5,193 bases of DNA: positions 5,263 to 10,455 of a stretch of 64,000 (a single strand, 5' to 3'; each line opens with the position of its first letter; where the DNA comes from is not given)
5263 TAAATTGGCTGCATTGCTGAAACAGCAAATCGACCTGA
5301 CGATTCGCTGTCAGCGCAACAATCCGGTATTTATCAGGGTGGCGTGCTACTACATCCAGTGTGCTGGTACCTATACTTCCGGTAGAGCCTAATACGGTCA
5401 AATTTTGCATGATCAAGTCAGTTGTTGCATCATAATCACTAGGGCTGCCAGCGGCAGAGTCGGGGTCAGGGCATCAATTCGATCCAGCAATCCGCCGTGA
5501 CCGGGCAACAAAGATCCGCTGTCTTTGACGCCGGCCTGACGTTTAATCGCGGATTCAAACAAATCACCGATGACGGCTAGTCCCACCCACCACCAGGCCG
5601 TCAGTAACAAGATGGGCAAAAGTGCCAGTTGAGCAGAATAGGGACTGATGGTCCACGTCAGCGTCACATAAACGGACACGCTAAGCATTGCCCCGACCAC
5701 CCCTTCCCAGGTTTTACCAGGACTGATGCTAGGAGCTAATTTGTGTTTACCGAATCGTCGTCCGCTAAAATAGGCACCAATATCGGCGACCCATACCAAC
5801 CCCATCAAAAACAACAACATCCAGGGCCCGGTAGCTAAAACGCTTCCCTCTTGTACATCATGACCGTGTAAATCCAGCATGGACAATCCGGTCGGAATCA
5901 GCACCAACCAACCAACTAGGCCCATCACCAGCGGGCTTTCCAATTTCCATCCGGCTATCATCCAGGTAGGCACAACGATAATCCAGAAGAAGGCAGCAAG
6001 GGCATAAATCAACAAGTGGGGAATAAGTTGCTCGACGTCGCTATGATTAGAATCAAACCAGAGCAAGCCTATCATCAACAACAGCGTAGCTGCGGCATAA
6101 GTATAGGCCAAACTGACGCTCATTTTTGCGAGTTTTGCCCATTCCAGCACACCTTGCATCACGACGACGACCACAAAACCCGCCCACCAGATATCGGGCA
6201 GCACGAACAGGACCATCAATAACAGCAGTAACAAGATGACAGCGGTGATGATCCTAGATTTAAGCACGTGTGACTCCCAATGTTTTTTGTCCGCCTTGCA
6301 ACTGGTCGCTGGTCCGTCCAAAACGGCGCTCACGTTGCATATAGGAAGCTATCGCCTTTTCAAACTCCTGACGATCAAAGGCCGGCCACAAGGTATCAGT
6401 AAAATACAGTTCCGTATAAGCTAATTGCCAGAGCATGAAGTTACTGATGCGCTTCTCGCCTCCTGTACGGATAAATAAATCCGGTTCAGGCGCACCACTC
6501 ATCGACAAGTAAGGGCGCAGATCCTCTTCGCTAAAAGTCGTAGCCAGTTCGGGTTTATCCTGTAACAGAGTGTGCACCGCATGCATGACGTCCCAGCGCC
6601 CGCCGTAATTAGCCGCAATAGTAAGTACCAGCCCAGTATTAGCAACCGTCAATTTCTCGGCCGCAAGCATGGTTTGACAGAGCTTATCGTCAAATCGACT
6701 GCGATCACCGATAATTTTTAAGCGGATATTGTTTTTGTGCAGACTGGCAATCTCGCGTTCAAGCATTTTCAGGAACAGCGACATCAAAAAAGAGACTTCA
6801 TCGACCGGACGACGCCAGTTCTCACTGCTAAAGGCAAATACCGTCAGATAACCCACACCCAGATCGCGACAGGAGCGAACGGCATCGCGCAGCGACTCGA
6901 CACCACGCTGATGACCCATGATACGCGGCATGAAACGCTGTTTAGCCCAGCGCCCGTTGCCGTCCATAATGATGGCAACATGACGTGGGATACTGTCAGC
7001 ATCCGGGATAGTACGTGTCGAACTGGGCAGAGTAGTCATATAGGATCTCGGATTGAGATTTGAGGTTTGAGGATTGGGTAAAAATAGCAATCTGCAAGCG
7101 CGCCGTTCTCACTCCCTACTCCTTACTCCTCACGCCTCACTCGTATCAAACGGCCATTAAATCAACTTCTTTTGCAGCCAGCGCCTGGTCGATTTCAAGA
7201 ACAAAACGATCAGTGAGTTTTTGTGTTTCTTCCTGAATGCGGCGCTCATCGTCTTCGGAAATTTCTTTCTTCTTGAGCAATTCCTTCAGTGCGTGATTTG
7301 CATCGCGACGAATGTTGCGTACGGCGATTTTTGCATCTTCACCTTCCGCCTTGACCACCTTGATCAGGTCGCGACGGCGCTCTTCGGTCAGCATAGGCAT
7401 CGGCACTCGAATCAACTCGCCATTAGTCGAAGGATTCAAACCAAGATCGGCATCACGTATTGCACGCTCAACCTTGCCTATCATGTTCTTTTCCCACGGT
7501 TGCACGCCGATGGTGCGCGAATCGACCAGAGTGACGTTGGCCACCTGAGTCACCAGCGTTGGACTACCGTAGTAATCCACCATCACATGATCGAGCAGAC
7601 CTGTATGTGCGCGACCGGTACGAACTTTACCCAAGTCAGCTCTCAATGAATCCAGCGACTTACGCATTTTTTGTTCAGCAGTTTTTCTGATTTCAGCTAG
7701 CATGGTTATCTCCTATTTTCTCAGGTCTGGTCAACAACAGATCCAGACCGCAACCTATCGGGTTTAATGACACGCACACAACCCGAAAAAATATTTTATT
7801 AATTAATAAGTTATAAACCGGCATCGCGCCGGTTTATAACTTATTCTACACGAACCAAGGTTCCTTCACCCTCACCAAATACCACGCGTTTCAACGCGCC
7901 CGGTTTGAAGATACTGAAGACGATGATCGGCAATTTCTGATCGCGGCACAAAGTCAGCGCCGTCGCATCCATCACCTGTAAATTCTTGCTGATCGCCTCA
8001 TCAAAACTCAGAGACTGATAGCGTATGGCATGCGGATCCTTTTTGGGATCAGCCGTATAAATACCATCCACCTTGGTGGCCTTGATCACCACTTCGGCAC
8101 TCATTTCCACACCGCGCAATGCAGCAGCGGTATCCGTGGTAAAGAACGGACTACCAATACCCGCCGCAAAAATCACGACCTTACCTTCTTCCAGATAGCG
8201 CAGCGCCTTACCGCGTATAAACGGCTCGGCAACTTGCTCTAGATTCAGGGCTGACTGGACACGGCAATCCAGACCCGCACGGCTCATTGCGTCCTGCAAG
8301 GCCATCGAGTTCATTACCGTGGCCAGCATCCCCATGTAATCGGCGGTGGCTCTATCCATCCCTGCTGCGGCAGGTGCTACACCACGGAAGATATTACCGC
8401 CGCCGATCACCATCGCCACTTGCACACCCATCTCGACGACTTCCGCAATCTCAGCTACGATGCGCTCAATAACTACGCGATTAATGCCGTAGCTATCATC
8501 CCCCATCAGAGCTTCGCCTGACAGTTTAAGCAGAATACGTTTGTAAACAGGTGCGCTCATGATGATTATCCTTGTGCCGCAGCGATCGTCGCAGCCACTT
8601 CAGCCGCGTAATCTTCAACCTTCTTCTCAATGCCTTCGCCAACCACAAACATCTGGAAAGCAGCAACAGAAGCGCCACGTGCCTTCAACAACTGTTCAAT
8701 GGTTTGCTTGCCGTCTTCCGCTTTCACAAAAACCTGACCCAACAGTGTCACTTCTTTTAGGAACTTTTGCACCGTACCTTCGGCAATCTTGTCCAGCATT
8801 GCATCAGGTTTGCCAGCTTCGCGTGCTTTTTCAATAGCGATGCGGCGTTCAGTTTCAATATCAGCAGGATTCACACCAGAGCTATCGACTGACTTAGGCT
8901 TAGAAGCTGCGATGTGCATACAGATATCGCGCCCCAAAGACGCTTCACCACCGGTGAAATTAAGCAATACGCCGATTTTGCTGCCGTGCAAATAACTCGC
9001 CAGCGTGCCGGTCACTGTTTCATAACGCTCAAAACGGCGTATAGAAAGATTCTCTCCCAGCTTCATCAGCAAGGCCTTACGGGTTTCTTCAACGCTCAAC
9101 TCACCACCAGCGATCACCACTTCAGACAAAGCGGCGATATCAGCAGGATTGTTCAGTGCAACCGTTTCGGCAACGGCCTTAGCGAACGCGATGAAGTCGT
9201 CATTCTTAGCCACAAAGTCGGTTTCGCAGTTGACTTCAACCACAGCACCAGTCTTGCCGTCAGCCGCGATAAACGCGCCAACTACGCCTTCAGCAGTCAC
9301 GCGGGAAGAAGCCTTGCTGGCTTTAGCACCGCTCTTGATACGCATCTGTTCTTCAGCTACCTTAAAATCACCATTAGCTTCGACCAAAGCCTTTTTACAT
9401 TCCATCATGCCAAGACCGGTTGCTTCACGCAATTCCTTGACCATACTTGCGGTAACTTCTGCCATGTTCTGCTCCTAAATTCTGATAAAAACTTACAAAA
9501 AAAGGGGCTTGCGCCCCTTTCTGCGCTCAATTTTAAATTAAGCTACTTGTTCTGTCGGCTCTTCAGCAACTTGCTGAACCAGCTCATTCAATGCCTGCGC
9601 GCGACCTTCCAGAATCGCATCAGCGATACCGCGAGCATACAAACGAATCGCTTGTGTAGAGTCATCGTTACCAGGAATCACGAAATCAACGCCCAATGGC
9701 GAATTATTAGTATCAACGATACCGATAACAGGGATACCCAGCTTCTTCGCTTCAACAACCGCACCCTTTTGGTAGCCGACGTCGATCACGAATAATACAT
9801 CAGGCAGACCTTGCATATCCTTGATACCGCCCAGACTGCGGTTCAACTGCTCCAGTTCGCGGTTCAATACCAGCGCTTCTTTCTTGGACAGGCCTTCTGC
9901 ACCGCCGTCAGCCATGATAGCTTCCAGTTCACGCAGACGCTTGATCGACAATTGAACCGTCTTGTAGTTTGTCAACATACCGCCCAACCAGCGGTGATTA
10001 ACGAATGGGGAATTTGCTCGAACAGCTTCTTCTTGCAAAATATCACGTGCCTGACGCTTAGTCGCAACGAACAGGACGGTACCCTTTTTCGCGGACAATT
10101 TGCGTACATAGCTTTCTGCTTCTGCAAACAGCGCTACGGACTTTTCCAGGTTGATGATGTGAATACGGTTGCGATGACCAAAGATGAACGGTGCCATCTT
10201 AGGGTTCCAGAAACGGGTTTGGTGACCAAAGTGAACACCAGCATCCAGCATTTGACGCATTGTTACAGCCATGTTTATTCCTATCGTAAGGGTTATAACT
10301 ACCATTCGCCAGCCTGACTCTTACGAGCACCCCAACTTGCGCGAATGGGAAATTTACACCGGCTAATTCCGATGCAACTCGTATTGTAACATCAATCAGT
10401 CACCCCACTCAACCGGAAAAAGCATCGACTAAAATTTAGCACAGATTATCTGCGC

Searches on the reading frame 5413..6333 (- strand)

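Call 58: search_protein_families(library=pfam, proteins=[window:5413-6333:-], max_evalue=1e-8)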
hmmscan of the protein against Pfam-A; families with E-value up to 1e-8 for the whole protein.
window:5413-6333:- (306 aa): 1 family
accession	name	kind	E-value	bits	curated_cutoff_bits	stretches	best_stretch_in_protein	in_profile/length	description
PF01148.25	CTP_transf_1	-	2.9e-53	181.8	24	1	25-300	1-261/264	Cytidylyltransferase family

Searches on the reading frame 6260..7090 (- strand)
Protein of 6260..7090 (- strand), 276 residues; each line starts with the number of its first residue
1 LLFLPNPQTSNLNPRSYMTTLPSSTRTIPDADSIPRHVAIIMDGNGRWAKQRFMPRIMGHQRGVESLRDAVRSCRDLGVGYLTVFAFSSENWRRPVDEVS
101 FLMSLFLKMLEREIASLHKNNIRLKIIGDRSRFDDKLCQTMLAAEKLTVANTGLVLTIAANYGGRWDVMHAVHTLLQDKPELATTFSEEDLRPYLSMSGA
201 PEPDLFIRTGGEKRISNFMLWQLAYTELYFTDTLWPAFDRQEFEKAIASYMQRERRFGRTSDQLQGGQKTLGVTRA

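Call 58: search_protein_families(library=pfam, proteins=[window:6260-7090:-], max_evalue=1e-8)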
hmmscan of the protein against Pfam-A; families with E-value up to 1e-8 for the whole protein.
window:6260-7090:- (276 aa): 1 family
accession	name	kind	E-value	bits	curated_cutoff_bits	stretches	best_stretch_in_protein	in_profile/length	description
PF01255.24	Prenyltransf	-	1.3e-84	283.6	27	1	41-258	1-219/219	Putative undecaprenyl diphosphate synthase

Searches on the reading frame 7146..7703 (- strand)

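Call 58: search_protein_families(library=pfam, proteins=[window:7146-7703:-], max_evalue=1e-8)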
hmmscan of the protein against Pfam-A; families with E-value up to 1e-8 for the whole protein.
window:7146-7703:- (185 aa): 1 family
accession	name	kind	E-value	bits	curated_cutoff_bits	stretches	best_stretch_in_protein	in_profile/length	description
PF01765.24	RRF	-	1.8e-64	216.9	29.7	1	21-183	2-164/164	Ribosome recycling factor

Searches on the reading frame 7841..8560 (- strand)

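Call 41: search_protein_families(library=pfam, proteins=[window:7841-8560:-], max_evalue=0.00001)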
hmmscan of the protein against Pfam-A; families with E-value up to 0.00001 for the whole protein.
window:7841-8560:- (239 aa): 1 family
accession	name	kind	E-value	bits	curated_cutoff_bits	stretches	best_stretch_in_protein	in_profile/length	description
PF00696.33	AA_kinase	-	2.9e-34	119.3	24.9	1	7-216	1-234/234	Amino acid kinase family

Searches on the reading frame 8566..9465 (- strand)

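Call 41: search_protein_families(library=pfam, proteins=[window:8566-9465:-], max_evalue=0.00001)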
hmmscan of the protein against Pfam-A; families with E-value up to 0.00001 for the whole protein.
window:8566-9465:- (299 aa): 1 family
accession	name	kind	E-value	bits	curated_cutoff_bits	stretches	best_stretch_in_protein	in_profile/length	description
PF00889.24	EF_TS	-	4e-66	222.9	27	1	73-277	1-204/204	Elongation factor TS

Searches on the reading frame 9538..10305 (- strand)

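Call 41: search_protein_families(library=pfam, proteins=[window:9538-10305:-], max_evalue=0.00001)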
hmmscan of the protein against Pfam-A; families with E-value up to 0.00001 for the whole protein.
window:9538-10305:- (255 aa): 1 family
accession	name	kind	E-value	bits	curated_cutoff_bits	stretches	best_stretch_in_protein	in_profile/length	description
PF00318.25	Ribosomal_S2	-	2e-88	295.7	26.1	1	19-234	1-216/216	Ribosomal protein S2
